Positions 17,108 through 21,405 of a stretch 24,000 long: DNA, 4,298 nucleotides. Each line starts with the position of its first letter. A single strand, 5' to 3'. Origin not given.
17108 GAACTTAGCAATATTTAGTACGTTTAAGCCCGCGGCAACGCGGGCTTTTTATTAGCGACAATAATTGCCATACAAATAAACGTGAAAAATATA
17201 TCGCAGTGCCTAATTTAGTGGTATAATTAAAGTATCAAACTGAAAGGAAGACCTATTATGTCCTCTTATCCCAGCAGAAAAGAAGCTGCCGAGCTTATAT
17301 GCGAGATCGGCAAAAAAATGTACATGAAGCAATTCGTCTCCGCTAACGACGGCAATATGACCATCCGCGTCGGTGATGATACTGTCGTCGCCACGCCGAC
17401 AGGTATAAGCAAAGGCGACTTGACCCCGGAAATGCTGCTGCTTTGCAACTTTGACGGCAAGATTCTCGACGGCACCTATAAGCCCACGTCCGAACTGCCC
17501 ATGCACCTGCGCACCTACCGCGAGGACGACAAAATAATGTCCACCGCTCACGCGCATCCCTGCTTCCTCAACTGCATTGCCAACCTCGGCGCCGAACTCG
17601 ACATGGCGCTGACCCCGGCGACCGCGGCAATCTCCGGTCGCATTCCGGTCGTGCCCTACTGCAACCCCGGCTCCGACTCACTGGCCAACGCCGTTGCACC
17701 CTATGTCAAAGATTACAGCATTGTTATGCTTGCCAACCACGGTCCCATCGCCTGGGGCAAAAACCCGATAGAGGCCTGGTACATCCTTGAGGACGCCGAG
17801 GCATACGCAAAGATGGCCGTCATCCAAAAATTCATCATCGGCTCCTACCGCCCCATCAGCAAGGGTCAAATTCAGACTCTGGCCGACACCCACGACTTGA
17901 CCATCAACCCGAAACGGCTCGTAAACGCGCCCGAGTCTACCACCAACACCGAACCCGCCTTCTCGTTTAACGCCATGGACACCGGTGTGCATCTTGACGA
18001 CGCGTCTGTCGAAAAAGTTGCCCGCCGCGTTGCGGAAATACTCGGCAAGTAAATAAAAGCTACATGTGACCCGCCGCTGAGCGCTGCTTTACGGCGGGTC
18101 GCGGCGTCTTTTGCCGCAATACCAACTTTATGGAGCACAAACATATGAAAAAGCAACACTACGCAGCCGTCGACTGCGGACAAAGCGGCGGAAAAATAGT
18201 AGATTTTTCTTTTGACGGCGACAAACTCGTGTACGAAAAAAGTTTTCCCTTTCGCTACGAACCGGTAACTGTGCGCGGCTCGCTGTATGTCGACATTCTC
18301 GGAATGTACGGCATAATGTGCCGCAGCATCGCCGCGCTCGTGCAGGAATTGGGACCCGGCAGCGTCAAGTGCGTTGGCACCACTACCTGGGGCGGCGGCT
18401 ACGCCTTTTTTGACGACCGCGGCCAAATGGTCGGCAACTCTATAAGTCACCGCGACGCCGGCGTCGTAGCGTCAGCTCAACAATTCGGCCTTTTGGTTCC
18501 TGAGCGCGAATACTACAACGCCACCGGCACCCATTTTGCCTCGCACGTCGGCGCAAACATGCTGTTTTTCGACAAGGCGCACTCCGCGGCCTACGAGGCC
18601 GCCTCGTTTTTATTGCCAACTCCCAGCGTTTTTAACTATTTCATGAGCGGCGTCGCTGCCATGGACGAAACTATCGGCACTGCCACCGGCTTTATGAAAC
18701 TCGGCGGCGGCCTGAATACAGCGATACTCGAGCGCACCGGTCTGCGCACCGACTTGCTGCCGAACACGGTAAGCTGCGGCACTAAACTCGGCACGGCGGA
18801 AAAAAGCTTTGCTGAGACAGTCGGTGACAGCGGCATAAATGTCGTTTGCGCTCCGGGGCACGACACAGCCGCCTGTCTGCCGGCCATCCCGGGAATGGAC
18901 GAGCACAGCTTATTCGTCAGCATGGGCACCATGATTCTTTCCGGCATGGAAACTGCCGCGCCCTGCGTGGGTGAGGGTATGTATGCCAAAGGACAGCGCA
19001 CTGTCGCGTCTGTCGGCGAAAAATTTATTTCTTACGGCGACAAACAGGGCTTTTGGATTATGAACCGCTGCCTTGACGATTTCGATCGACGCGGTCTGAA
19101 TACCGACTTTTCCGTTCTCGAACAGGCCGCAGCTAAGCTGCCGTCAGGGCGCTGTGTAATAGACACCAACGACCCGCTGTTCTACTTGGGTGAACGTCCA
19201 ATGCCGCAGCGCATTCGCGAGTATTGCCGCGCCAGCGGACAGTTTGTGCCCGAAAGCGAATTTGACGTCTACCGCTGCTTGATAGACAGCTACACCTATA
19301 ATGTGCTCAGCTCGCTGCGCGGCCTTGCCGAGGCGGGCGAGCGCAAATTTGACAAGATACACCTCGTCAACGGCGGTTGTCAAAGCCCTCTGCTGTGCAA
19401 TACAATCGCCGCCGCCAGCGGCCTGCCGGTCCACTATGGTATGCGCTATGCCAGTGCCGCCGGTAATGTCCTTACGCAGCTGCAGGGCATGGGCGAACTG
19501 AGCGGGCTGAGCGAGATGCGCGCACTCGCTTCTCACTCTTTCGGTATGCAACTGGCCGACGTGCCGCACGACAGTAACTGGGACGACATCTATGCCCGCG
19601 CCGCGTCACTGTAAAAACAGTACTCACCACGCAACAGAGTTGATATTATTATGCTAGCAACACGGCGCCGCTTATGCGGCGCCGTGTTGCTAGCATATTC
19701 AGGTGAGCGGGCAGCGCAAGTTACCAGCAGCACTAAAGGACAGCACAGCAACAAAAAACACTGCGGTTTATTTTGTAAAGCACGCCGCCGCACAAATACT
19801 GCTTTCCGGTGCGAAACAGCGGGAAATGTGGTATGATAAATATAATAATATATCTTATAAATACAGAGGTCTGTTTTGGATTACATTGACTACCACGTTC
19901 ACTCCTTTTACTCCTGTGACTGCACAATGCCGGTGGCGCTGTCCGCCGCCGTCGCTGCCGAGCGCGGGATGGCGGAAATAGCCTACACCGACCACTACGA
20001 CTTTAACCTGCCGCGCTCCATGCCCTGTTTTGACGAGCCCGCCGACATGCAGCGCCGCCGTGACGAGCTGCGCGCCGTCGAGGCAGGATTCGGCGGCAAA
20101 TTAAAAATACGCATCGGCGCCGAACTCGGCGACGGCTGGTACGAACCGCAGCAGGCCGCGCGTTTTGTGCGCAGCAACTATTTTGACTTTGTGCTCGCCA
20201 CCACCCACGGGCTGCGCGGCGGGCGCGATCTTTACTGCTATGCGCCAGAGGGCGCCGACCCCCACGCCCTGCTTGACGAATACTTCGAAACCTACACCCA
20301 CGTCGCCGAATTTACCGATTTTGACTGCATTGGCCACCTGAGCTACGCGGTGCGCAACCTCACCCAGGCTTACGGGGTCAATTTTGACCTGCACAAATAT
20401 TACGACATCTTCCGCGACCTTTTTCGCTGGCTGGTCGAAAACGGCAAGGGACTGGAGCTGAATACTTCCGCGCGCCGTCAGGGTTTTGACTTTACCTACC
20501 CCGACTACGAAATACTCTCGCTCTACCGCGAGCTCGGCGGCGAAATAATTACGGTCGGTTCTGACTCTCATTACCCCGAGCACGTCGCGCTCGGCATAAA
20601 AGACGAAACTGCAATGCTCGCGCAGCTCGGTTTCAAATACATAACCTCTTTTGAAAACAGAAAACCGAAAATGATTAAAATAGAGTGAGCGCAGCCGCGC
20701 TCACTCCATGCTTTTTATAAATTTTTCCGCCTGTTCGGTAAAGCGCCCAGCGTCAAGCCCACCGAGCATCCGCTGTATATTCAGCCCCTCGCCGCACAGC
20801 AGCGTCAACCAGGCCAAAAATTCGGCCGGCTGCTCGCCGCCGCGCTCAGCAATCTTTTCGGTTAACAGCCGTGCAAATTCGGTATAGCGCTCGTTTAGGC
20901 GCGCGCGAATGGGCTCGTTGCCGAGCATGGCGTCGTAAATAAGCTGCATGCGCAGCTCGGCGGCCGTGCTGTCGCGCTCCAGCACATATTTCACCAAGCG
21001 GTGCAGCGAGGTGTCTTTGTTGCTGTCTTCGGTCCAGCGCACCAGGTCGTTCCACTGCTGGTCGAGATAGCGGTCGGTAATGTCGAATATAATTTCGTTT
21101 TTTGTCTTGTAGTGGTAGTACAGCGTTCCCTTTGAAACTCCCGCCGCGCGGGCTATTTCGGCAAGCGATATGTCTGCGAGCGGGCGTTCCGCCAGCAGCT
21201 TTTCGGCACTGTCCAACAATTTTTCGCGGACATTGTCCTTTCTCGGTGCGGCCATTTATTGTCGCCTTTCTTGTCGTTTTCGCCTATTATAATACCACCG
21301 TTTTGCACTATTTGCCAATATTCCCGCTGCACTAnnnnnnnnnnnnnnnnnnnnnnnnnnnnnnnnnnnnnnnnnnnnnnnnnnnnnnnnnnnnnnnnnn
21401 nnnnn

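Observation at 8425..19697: Expanded sgc-type PTS island: a full catabolic gene set for an unassigned carbohydrate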

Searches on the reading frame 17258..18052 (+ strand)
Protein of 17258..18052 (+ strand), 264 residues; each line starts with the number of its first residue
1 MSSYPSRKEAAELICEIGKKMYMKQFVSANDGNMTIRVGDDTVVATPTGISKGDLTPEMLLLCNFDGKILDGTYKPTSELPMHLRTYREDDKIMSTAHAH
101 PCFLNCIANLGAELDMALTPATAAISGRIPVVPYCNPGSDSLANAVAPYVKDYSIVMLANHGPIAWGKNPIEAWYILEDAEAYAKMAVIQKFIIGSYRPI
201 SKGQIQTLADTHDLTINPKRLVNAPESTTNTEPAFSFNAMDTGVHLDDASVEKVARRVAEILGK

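Call 5: search_protein_families(library=pfam, proteins=[window:17258-18052:+])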
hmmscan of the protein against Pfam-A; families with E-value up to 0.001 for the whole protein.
window:17258-18052:+ (264 aa): 1 family
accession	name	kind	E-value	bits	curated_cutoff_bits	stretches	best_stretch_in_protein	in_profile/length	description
PF00596.27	Aldolase_II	-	2e-41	142.3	22.2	1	13-188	2-183/183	Class II Aldolase and Adducin N-terminal domain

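Call 6: search_protein_families(library=ncbifam, proteins=[window:17258-18052:+])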
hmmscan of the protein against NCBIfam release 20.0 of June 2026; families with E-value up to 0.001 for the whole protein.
window:17258-18052:+ (264 aa): 27 families (the best 25 are shown)
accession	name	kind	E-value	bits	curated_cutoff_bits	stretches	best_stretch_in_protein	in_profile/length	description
NF043034.1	OxoTetrPhDc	equivalog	3.2e-33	115.2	250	1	9-208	4-204/205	3-oxo-tetronate 4-phosphate decarboxylase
NF040649.1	FucA_Meth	equivalog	4.4e-27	95.2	250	1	14-191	6-177/179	L-fuculose phosphate aldolase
NF005123.0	PRK06557.1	subfamily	1e-26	94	251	1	11-210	13-214/223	L-ribulose-5-phosphate 4-epimerase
NF005302.0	PRK06833.1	equivalog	2.1e-26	92.7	264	1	11-209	7-204/214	L-fuculose-phosphate aldolase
NF006208.0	PRK08333.1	equivalog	1.2e-25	90.3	267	1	15-187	10-180/189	aldolase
NF053831.1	RU1PAldHalo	equivalog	1.6e-20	73.4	300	1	24-209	17-200/208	ribulose-1-phosphate aldolase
NF004979.0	PRK06357.1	equivalog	4.1e-19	68.8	216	1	14-192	10-200/221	hypothetical protein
NF006413.0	PRK08660.1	equivalog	7.3e-18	65.1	203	1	14-191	6-178/184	aldolase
TIGR03328.1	salvage_mtnB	equivalog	3.3e-17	62.6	137.05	1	14-181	1-182/194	methylthioribulose 1-phosphate dehydratase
TIGR01086.1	fucA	equivalog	4.5e-17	62.5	400.25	1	17-189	12-182/214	L-fuculose-phosphate aldolase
NF005984.0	PRK08087.1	subfamily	5.2e-17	62.3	264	1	7-194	3-188/215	L-fuculose-phosphate aldolase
NF009625.0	PRK13145.1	equivalog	6.5e-17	61.8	369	1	11-131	9-130/235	L-ribulose-5-phosphate 4-epimerase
NF002963.0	PRK03634.1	equivalog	3e-16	59.3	170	1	70-219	105-270/274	rhamnulose-1-phosphate aldolase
NF006047.0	PRK08193.1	subfamily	6.3e-16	58.6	257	1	26-132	21-128/231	L-ribulose-5-phosphate 4-epimerase AraD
TIGR00760.1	araD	equivalog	2.6e-15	56.2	389.1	1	25-131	20-127/228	L-ribulose-5-phosphate 4-epimerase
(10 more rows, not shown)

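Call 56: search_solved_structures(query=window:17258-18052:+, max_evalue=1e-8)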
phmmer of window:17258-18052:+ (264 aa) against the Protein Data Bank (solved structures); distinct sequences matched with E-value up to 1e-8: 22.
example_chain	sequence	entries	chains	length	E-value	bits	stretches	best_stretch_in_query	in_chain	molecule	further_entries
6btd_A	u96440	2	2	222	9e-24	87.4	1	8-209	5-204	Fuculose phosphate aldolase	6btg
6vop_A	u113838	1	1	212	1.8e-23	86.4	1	11-196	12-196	Aldolase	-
6voq_A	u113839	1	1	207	6.2e-23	84.7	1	10-186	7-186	Aldolase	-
4c25_A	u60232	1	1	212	7e-17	64.8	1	10-191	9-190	L-FUCULOSE PHOSPHATE ALDOLASE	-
4c24_A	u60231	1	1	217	7.4e-17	64.8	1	10-191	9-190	L-FUCULOSE PHOSPHATE ALDOLASE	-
2opi_A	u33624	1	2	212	9.2e-14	54.6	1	27-172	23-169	L-fuculose-1-phosphate aldolase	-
1dzw_P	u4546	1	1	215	2.2e-12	50.1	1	28-190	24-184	L-fuculose phosphate aldolase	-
2irp_A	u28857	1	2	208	3.9e-12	49.3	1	8-175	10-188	Putative aldolase class 2 protein aq_1979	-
1e4a_P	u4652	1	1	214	4.6e-12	49.1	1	28-190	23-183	L-FUCULOSE 1-PHOSPHATE ALDOLASE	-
1dzx_P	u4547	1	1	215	5.8e-12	48.7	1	28-190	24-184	L-fuculose phosphate aldolase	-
1fua_A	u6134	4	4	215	5.9e-12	48.7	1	28-190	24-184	L-FUCULOSE-1-PHOSPHATE ALDOLASE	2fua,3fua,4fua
1dzy_P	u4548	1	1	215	5.9e-12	48.7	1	28-190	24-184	L-FUCULOSE-1-PHOSPHATE ALDOLASE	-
1dzz_P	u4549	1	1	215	6.2e-12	48.6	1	28-190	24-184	L-fuculose phosphate aldolase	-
1dzv_P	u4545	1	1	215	6.4e-12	48.6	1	28-190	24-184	L-fuculose phosphate aldolase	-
1dzu_P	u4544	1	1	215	8.3e-12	48.2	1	30-190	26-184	L-fuculose phosphate aldolase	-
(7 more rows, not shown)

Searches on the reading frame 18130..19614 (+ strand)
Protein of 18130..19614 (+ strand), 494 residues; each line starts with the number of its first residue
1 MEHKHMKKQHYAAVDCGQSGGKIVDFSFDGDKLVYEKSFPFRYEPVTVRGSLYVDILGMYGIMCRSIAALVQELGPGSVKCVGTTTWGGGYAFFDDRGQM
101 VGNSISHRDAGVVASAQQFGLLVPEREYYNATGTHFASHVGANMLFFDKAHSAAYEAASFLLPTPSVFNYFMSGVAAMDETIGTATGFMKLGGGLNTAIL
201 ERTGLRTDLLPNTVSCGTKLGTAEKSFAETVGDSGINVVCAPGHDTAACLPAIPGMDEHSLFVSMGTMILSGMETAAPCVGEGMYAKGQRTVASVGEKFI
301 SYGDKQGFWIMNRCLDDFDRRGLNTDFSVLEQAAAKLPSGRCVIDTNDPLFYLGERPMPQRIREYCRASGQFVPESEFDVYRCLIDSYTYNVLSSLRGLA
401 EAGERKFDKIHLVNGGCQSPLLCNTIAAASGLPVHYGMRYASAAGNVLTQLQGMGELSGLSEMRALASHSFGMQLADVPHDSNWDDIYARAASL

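Call 5: search_protein_families(library=pfam, proteins=[window:18130-19614:+])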
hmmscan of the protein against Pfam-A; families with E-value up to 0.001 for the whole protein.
window:18130-19614:+ (494 aa): 2 families
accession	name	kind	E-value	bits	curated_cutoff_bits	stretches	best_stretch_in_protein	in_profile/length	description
PF02782.22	FGGY_C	-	3.8e-13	50.1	27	1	262-450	2-194/198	FGGY family of carbohydrate kinases, C-terminal domain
PF00370.27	FGGY_N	-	6.3e-11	42.8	28.8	1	11-248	2-241/245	FGGY family of carbohydrate kinases, N-terminal domain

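Call 6: search_protein_families(library=ncbifam, proteins=[window:18130-19614:+])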
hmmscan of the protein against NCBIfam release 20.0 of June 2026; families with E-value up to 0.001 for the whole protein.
window:18130-19614:+ (494 aa): 5 families
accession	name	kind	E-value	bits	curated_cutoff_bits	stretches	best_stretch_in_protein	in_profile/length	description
TIGR02627.1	rhamnulo_kin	equivalog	1.1e-53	182.4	527.95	1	13-472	2-453/454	rhamnulokinase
NF007925.0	PRK10640.1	equivalog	1e-47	162.7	639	1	8-487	3-474/489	rhamnulokinase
NF008187.0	PRK10939.1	equivalog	6.8e-15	54.7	528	1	7-250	2-250/521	autoinducer-2 kinase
TIGR02628.1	fuculo_kin_coli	equivalog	3.7e-11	42.6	470.9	1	69-268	61-261/465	L-fuculokinase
TIGR01312.1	XylB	equivalog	5e-11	41.8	380.25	1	76-439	65-423/481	xylulokinase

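Call 49: find_homologous_proteins(query=window:18130-19614:+, max_evalue=1e-30)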
Query window:18130-19614:+ (494 aa): 14 proteins with E <= 1e-30 among 8000 candidates.
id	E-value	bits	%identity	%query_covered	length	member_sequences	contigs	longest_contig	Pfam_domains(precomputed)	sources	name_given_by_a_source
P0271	0.0e+0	1127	100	99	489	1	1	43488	PF00370.28,PF02782.23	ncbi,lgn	-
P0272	3.1e-185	635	56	99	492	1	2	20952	PF00370.28,PF02782.23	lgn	-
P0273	2.1e-57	213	31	92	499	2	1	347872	PF00370.28,PF02782.23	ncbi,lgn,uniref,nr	ncbi:rhamnulokinase [Pseudonocardia spinosispora]|uniref:rhamnulokinase n=1 Tax=Pseudonocardia spino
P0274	2.2e-56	210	31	96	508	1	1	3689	PF00370.28,PF02782.23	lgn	-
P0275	3.9e-56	209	30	98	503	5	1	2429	PF00370.28,PF02782.23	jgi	jgi:rhamnulokinase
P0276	5.8e-54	202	31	94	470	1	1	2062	PF00370.28,PF02782.23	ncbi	-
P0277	1.0e-53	201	31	97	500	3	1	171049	PF00370.28,PF02782.23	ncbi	ncbi:rhamnulokinase family protein [Geodermatophilus sp. SYSU D00708]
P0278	1.9e-51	194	31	91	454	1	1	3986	PF00370.28,PF02782.23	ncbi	-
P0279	1.8e-50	191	29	97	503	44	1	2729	PF00370.28,PF02782.23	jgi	jgi:rhamnulokinase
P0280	7.7e-49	185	31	94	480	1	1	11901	PF00370.28,PF02782.23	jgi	jgi:rhamnulokinase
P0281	5.1e-48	182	29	94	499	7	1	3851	PF00370.28,PF02782.23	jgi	-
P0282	1.5e-46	178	31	94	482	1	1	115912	PF00370.28,PF02782.23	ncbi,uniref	ncbi:rhamnulokinase family protein [Streptomyces sp. NPDC048389]|uniref:rhamnulokinase n=1 Tax=Strep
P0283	6.3e-41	159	28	97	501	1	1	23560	PF00370.28,PF02782.23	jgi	jgi:rhamnulokinase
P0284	6.2e-33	133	23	93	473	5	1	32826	PF00370.28,PF02782.23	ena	-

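Call 51: find_encoding_contigs(protein=P0272, flank=10000, max_places=3)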
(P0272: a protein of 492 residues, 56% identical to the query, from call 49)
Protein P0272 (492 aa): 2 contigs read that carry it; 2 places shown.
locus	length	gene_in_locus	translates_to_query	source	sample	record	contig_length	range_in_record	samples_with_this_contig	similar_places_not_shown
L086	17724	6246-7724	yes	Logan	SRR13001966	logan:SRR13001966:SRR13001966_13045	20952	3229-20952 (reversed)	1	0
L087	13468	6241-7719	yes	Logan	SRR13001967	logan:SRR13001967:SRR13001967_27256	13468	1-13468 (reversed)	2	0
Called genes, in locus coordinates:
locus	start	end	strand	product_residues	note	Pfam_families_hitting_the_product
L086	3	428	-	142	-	?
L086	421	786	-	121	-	PF00005:ABC_tran, PF12399:BCA_ABC_TP_C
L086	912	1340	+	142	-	PF01694:Rhomboid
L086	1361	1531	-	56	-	-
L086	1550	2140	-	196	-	PF01209:Ubie_methyltran, PF13489:Methyltransf_23, PF13679:Methyltransf_32 (weak), PF01135:PCMT, PF13847:Methyltransf_31, PF13649:Methyltransf_25, PF08241:Methyltransf_11, PF08242:Methyltransf_12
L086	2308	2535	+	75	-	-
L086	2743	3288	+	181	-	PF00210:Ferritin (weak), PF02915:Rubrerythrin, PF21349:RUBY_RBDX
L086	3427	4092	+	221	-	PF00834:Ribul_P_3_epim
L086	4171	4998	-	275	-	PF06560:GPI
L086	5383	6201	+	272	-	PF00596:Aldolase_II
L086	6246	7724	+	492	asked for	PF00370:FGGY_N, PF02782:FGGY_C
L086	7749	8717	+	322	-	PF00294:PfkB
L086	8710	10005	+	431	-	PF08013:GatZ_KbaZ-like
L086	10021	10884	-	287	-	PF01261:AP_endonuc_2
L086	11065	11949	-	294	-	PF01261:AP_endonuc_2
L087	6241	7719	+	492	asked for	PF00370:FGGY_N, PF02782:FGGY_C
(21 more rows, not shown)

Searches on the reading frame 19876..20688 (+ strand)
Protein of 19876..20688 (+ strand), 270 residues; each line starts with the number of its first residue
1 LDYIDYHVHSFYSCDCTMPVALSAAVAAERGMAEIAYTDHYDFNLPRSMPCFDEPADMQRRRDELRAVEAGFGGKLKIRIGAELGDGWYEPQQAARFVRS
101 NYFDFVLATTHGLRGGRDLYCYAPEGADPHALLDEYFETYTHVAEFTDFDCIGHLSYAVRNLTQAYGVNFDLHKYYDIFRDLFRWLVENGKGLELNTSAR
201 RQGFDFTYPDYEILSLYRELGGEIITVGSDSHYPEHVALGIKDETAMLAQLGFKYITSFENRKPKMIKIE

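Call 5: search_protein_families(library=pfam, proteins=[window:19876-20688:+])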
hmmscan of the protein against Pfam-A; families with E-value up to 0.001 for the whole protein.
window:19876-20688:+ (270 aa): 1 family
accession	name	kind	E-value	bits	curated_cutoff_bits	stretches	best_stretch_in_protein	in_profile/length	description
PF02811.25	PHP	-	3.3e-18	67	26.4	1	5-198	1-164/164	PHP domain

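Call 6: search_protein_families(library=ncbifam, proteins=[window:19876-20688:+])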
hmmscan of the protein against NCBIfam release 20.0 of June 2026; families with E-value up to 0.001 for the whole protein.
window:19876-20688:+ (270 aa): 8 families
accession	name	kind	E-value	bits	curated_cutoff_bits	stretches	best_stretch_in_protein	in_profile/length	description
TIGR01856.1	hisJ_fam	subfamily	1.7e-30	106.6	90.2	1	4-242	1-248/252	histidinol-phosphatase HisJ family protein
NF004086.0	PRK05588.1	equivalog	2.4e-27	96.6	321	1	5-267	3-254/255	histidinol phosphate phosphatase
NF005597.0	PRK07329.1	equivalog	3.6e-26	92.3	303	1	2-267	2-256/257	hypothetical protein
NF005596.0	PRK07328.1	subfamily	2.3e-24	86.2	202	1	3-269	3-268/269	histidinol-phosphatase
NF005235.0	PRK06740.1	equivalog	5.3e-09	36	442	1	94-270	158-332/335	histidinol phosphate phosphatase domain-containing protein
NF005996.1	PRK08123.1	equivalog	3.9e-06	26.4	133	1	5-239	2-256/262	histidinol-phosphatase HisJ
NF041577.1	nside_bi_sphtase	equivalog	0.00012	21.3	400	0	2-42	2-41/276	3',5'-nucleoside bisphosphate phosphatase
NF006251.0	PRK08392.1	equivalog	0.00089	18.8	212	0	4-199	2-184/216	hypothetical protein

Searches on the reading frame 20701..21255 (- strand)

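Call 5: search_protein_families(library=pfam, proteins=[window:20701-21255:-])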
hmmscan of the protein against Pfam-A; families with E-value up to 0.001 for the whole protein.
window:20701-21255:- (184 aa): 1 family
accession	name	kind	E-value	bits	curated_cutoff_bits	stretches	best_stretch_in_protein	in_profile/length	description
PF00440.29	TetR_N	-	5.6e-14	52.1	24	1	13-57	1-45/47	Bacterial regulatory proteins, tetR family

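Call 6: search_protein_families(library=ncbifam, proteins=[window:20701-21255:-])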
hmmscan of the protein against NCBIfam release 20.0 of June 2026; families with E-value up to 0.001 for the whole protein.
window:20701-21255:- (184 aa): 20 families
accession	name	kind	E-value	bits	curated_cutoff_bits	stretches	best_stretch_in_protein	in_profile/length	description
TIGR03968.1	mycofact_TetR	equivalog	1.4e-12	47.6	224.9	1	7-147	8-147/190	mycofactocin system transcriptional regulator MftR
NF041196.1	ScbR_bind_reg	equivalog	8.6e-12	45.6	150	1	8-93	6-89/191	ScbR family autoregulator-binding transcription factor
NF051852.1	efflux_TF_MtrR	exception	3.2e-11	43.4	280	1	9-91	11-95/205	multidrug efflux system transcriptional repressor MtrR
NF007949.0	PRK10668.1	equivalog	8e-11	41.8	271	1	8-71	11-73/216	multidrug efflux transporter transcriptional repressor AcrR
NF053516.1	TranRepPrsAVib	equivalog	2.3e-10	40.6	300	1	6-74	4-72/208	TetR family transcriptional repressor PsrA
NF058643.1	TranRegCurRPseudo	equivalog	1.4e-09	37.9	300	1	5-93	4-91/193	TetR family transcriptional repressor CurR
NF050111.1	TransRegSACE7040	equivalog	2.9e-09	37.1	250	1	10-93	3-87/186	SACE_7040 family transcriptional regulator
NF053878.1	FATransRegFadRBac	equivalog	3.5e-09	36.7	200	1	11-141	6-136/190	fatty acid metabolism transcriptional regulator FadR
NF053731.1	TransRegFasRMycb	equivalog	1.4e-08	34.7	330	1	6-71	9-74/199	HTH-type transcriptional activator FasR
NF051457.1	acryl_TF_AcuR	equivalog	7.4e-08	31.9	247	1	6-96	15-104/204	acrylate utilization transcriptional regulator AcuR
TIGR03613.1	RutR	equivalog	9e-08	32.2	368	1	10-99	10-99/202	pyrimidine utilization regulatory protein R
TIGR03384.1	betaine_BetI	equivalog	1.4e-07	31.4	201.3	1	9-82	9-80/189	choline-binding transcriptional repressor BetI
NF007430.0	PRK09975.1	equivalog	2.2e-07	30.3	274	1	9-60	12-63/220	acrEF/envCD operon transcriptional regulator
NF008402.0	PRK11202.1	equivalog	2.3e-07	30.7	151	1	3-58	6-62/211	HTH-type transcriptional repressor FabR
NF001978.0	PRK00767.1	equivalog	2.6e-07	30.6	118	1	10-87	11-87/197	transcriptional regulator BetI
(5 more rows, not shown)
